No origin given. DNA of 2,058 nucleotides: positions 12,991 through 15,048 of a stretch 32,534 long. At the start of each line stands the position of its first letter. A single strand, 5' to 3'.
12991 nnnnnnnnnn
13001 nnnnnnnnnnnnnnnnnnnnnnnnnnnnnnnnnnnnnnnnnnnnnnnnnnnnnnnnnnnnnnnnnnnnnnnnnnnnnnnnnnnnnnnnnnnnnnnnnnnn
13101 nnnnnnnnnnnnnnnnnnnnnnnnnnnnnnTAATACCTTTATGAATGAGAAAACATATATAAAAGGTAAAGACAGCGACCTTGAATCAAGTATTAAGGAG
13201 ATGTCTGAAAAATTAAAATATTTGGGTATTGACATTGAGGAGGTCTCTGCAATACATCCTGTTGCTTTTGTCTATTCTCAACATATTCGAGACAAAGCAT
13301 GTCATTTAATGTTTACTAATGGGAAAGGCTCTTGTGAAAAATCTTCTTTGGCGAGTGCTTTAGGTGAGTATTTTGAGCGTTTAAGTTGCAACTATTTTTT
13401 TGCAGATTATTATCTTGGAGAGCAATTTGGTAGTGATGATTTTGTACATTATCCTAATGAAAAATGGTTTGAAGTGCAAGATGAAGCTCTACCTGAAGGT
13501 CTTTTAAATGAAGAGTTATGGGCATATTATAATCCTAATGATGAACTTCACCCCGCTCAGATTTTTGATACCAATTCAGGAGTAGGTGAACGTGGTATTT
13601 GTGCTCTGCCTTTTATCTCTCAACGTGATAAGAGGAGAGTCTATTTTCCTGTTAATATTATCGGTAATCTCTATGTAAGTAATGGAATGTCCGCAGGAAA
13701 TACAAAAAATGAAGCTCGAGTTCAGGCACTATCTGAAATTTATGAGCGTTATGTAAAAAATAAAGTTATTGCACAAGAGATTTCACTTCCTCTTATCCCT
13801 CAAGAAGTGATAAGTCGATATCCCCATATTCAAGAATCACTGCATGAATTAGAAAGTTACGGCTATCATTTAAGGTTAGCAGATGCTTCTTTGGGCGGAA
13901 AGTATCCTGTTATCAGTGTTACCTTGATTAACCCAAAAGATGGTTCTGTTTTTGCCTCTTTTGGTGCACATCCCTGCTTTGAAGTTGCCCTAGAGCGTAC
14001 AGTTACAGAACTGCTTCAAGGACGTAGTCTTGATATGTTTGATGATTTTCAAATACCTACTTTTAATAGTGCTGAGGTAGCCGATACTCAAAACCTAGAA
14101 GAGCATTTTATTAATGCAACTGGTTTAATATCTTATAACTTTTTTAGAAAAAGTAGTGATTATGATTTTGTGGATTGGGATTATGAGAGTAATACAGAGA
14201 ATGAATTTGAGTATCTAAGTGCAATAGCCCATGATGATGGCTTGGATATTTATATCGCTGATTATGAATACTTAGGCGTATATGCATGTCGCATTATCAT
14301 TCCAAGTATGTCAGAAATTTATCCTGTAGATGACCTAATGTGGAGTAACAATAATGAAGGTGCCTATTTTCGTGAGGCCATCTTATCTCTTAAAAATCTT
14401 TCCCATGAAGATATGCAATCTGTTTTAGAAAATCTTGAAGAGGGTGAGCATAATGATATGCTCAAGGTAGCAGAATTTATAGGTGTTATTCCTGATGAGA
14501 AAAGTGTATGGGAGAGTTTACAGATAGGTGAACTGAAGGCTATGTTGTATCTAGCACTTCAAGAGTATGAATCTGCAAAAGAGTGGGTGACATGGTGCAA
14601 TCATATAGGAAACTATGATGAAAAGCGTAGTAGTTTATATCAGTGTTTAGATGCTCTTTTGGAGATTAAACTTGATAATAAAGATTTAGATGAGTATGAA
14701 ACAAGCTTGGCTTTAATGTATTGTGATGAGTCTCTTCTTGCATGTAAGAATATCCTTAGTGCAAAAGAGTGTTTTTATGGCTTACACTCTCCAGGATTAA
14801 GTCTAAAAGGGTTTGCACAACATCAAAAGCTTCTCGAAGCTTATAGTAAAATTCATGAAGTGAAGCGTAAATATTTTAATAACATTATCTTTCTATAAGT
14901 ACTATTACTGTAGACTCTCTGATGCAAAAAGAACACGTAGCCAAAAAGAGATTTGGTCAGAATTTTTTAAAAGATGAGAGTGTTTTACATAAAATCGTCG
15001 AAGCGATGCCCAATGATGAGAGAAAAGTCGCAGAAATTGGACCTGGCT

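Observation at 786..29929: A perfect palindrome, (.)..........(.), occurs 16 times in 32.5 kb: a HIP1-like highly iterated palindrome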

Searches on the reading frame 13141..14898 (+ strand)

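Call 8: search_protein_families(library=pfam, proteins=[window:13141-14898:+])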
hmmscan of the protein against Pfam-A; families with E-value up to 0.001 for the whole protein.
window:13141-14898:+ (585 aa): 2 families
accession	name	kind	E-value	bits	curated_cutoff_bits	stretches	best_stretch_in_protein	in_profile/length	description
PF02624.21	YcaO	-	2.8e-68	231.1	25.7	1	60-391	1-325/325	YcaO cyclodehydratase, ATP-ad Mg2+-binding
PF18381.7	YcaO_C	-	1.3e-51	175.3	26.1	1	407-577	1-172/172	YcaO cyclodehydratase C-terminal domain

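Call 75: search_protein_families(library=ncbifam, proteins=[window:13141-14898:+])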
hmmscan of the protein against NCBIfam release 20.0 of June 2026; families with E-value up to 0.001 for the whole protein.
window:13141-14898:+ (585 aa): 5 families
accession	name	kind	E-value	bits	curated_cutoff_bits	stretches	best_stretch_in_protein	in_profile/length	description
NF040716.1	YcaO_for_S12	equivalog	8.8e-253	839.9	700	1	5-572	1-570/571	30S ribosomal protein S12 methylthiotransferase accessory factor YcaO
TIGR03549.1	TIGR03549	equivalog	1.2e-196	655.2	900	1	3-576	147-722/723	OsmC domain/YcaO domain-containing protein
TIGR00702.1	TIGR00702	domain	9.9e-110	367.1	75.65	1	14-404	3-377/377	YcaO-type kinase domain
TIGR03604.1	TOMM_cyclo_SagD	subfamily_domain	4.3e-11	42.3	219.25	1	179-394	112-340/377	thiazole/oxazole-forming peptide maturase, SagD family component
TIGR03266.1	methan_mark_1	equivalog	2.2e-10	40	365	1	31-397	28-368/376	YcaO-related McrA-glycine thioamidation protein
